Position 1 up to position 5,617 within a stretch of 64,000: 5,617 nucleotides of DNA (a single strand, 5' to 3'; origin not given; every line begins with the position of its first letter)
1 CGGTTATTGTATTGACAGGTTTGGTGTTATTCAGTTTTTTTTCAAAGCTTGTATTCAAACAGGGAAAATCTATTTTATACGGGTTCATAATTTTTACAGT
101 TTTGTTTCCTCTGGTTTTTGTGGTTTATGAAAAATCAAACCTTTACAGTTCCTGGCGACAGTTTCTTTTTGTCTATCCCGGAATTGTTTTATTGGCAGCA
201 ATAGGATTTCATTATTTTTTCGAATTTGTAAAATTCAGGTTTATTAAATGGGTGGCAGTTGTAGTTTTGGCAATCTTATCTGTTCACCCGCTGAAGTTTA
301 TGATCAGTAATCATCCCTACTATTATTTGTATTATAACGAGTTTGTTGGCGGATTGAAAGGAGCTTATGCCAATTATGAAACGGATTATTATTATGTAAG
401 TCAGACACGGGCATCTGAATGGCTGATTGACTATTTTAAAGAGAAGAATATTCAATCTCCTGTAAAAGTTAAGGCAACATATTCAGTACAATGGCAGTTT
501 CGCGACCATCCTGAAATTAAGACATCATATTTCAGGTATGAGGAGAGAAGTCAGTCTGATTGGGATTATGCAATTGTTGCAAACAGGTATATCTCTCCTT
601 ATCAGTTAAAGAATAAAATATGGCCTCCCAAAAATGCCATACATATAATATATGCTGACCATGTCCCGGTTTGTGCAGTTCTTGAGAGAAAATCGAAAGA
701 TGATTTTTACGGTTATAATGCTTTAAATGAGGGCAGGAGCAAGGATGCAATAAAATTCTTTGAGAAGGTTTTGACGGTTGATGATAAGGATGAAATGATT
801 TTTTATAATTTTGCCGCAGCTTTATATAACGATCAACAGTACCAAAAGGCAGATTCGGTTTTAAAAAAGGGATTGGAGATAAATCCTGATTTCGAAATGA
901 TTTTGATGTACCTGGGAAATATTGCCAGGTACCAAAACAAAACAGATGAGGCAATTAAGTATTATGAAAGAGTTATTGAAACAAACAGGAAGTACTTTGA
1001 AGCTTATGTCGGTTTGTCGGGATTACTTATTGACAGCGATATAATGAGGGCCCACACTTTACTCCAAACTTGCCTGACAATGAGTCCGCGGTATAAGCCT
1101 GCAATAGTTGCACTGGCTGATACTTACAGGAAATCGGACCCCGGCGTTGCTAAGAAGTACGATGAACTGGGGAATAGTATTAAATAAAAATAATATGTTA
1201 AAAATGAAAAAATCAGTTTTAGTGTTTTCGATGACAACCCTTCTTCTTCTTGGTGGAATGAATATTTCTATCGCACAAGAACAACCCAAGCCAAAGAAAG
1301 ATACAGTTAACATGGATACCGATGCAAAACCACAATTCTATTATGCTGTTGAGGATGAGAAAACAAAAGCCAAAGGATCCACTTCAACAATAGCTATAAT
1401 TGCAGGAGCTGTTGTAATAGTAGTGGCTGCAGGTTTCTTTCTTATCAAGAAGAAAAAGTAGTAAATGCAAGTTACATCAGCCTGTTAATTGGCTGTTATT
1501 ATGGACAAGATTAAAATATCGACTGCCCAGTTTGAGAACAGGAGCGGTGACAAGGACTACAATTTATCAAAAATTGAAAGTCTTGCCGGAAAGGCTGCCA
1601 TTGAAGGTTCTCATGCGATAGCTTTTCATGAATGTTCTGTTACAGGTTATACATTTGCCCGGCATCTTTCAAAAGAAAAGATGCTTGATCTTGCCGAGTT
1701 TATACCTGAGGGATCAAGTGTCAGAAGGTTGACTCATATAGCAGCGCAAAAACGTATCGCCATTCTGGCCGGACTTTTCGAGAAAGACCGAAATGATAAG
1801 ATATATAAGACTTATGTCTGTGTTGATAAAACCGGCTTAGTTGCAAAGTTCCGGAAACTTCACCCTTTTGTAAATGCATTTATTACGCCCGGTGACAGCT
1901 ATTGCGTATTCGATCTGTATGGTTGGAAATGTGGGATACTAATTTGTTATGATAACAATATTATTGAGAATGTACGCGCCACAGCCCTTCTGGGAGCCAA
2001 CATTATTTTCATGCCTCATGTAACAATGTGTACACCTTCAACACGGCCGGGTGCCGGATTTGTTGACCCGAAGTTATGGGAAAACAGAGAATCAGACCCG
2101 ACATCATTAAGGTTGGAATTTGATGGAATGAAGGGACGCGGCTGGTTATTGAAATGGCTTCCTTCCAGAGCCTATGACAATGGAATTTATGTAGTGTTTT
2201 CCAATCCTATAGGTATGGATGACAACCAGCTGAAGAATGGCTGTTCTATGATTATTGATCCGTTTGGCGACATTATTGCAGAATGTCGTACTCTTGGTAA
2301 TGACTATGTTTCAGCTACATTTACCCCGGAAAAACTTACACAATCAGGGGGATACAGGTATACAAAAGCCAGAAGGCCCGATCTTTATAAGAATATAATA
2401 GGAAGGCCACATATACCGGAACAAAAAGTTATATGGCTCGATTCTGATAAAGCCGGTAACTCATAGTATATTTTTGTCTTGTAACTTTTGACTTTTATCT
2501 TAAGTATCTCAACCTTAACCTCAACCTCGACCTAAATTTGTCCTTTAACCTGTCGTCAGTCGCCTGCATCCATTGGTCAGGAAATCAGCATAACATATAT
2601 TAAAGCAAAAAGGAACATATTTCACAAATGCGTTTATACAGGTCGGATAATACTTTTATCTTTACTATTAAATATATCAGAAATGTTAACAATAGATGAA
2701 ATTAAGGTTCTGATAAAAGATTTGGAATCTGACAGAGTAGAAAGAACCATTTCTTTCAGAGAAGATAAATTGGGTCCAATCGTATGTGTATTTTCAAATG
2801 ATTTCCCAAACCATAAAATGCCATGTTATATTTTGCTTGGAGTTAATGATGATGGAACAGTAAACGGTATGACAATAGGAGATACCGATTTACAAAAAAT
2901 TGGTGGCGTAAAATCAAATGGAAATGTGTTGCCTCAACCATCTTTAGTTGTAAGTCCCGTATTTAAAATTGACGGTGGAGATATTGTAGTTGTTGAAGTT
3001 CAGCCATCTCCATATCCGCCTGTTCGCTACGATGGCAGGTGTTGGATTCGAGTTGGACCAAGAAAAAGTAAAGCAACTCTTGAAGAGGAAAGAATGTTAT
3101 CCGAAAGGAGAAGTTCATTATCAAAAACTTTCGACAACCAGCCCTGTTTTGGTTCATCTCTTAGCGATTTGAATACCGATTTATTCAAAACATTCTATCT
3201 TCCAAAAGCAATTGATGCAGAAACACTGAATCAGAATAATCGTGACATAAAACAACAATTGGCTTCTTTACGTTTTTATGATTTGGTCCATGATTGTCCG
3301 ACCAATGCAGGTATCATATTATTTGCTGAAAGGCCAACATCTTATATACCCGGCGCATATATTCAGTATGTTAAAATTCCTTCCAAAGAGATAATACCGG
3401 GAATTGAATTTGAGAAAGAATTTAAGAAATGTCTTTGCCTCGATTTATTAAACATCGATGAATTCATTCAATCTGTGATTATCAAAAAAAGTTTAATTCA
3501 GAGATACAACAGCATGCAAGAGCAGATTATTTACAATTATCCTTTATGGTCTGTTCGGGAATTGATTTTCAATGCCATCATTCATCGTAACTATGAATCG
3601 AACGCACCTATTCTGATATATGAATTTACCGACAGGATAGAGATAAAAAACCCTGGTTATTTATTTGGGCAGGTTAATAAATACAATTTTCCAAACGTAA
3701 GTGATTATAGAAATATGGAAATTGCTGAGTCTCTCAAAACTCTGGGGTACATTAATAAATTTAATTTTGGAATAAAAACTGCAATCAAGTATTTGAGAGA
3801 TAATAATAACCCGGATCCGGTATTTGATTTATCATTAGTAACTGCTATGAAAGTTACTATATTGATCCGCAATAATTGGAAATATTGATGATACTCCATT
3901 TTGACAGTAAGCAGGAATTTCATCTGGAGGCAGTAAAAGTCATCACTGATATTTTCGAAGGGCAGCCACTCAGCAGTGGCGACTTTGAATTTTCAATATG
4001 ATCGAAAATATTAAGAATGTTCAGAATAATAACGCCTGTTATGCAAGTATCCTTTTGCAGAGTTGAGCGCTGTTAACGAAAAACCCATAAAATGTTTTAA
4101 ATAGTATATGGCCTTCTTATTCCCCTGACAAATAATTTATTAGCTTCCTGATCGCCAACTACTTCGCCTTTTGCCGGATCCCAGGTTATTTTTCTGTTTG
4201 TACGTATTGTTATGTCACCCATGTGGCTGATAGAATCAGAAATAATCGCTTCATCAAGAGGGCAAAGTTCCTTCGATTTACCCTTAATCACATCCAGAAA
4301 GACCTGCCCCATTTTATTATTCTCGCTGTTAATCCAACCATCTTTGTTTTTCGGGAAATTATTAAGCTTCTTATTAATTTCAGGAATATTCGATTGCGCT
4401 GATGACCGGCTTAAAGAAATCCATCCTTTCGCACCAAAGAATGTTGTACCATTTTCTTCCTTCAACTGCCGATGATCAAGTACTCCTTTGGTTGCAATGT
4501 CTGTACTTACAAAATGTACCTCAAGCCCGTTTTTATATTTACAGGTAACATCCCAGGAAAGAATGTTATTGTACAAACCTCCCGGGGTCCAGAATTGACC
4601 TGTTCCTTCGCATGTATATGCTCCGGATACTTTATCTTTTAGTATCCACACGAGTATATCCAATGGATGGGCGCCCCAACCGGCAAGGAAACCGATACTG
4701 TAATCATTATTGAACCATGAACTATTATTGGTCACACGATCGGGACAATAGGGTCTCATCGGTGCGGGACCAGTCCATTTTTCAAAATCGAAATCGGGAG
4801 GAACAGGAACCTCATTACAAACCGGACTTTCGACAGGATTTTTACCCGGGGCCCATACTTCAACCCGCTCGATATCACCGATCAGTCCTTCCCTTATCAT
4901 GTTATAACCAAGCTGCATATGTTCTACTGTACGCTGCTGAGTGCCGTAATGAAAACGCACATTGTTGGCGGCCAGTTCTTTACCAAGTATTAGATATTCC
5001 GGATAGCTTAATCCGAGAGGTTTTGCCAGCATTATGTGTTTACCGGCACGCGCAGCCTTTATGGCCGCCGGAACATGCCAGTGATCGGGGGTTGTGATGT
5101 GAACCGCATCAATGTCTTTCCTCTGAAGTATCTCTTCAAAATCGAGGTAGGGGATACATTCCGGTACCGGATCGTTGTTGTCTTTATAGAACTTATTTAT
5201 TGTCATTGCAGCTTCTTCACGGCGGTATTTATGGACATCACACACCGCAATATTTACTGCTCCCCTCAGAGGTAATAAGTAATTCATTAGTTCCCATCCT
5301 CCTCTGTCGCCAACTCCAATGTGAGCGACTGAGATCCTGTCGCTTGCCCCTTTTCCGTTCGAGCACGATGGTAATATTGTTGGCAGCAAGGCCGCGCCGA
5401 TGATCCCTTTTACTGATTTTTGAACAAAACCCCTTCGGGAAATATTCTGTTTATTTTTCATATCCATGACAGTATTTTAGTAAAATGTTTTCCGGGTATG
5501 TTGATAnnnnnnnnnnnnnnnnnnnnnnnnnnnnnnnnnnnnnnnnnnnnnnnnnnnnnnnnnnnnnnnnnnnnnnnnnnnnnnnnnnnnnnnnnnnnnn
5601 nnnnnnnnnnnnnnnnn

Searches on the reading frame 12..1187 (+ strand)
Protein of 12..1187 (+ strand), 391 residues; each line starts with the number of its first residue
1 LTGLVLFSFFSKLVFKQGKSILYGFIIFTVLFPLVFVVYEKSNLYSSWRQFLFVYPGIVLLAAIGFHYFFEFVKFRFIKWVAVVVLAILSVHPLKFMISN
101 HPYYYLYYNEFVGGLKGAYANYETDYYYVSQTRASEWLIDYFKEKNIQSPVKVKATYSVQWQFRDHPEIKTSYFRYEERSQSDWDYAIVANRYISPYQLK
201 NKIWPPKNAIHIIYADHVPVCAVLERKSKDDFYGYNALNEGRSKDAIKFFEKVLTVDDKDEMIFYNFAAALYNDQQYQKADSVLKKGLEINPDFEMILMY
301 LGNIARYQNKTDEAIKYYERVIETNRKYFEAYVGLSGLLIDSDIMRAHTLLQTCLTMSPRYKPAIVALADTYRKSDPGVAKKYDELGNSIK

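Call 12: search_protein_families(library=pfam, proteins=[window:12-1187:+], max_evalue=0.00001)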
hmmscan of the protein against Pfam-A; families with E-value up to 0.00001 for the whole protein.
window:12-1187:+ (391 aa): 13 families
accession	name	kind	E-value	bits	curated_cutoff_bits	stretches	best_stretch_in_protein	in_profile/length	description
PF07719.23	TPR_2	-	8.5e-14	50.9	27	0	298-326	4-32/34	Tetratricopeptide repeat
PF00515.34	TPR_1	-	8.9e-13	47.9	27.8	1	298-328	4-34/34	Tetratricopeptide repeat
PF14559.12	TPR_19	-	5e-12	46.4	25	0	238-293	2-57/68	Tetratricopeptide repeat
PF13181.12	TPR_8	-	7.7e-11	41.7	25.7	0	301-327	7-33/34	Tetratricopeptide repeat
PF13431.12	TPR_17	-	5e-10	39.3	24.4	0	284-315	2-33/34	Tetratricopeptide repeat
PF13176.12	TPR_7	-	1.5e-08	34.5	27.9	0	301-326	5-30/36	Tetratricopeptide repeat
PF13428.12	TPR_14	-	3.4e-08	33.8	23.5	0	298-335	4-41/44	Tetratricopeptide repeat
PF13414.12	TPR_11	-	4e-08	33.2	26.8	0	302-335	1-34/42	TPR repeat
PF13424.12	TPR_12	-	8.3e-07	29.6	30.1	0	297-330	5-38/77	Tetratricopeptide repeat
PF13374.12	TPR_10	-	2.2e-06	27.9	27.5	0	298-328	5-35/42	Tetratricopeptide repeat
PF24575.1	TPR_Slam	-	3.6e-06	27.8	35.2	0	237-281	57-101/104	Surface lipoprotein assembly modifier, N-terminal TPR repeats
PF25062.1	ARM_TT21_N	-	4.5e-06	27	40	0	245-368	80-208/222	Tetratricopeptide repeat protein 21 N-terminal ARM repeat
PF13174.12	TPR_6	-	4.8e-06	27.3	26.3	0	298-323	3-28/33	Tetratricopeptide repeat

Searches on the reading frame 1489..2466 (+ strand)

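Call 12: search_protein_families(library=pfam, proteins=[window:1489-2466:+], max_evalue=0.00001)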
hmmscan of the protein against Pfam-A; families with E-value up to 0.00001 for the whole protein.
window:1489-2466:+ (325 aa): 1 family
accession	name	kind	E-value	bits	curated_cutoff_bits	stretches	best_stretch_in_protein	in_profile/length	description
PF00795.27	CN_hydrolase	-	3e-36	125.5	23.2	1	10-283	2-251/256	Carbon-nitrogen hydrolase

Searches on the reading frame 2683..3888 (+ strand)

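Call 12: search_protein_families(library=pfam, proteins=[window:2683-3888:+], max_evalue=0.00001)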
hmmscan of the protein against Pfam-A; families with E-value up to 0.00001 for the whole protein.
window:2683-3888:+ (401 aa): 2 families
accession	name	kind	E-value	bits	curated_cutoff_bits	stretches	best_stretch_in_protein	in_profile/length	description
PF13749.12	HATPase_c_4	-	3.7e-13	49.7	26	1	308-392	2-88/89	Putative ATP-dependent DNA helicase recG C-terminal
PF04326.19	SLFN_AlbA_2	-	3.5e-12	47.3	25.3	1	30-131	20-117/118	Schlafen, AlbA_2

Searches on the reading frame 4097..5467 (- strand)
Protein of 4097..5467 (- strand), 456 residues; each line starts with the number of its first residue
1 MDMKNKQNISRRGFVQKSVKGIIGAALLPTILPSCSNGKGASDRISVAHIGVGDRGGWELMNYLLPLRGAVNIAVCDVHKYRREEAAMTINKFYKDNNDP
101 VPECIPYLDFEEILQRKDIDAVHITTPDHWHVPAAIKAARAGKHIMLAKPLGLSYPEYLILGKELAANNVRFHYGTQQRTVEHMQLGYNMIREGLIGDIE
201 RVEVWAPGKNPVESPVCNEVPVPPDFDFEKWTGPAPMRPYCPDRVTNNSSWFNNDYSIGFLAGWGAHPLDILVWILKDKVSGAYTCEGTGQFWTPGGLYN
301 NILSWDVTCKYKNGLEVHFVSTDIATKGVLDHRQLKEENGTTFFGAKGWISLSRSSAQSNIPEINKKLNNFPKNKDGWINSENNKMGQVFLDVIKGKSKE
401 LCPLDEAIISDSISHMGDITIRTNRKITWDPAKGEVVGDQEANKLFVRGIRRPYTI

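Call 12: search_protein_families(library=pfam, proteins=[window:4097-5467:-], max_evalue=0.00001)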
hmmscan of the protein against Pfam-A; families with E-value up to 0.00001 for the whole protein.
window:4097-5467:- (456 aa): 2 families
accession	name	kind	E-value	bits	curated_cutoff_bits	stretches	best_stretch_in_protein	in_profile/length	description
PF19051.5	GFO_IDH_MocA_C2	-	3.5e-18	66.5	23.3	1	218-456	44-254/254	Oxidoreductase family, C-terminal alpha/beta domain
PF01408.29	GFO_IDH_MocA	-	8.9e-12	46.2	24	1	46-175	2-119/120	Oxidoreductase family, NAD-binding Rossmann fold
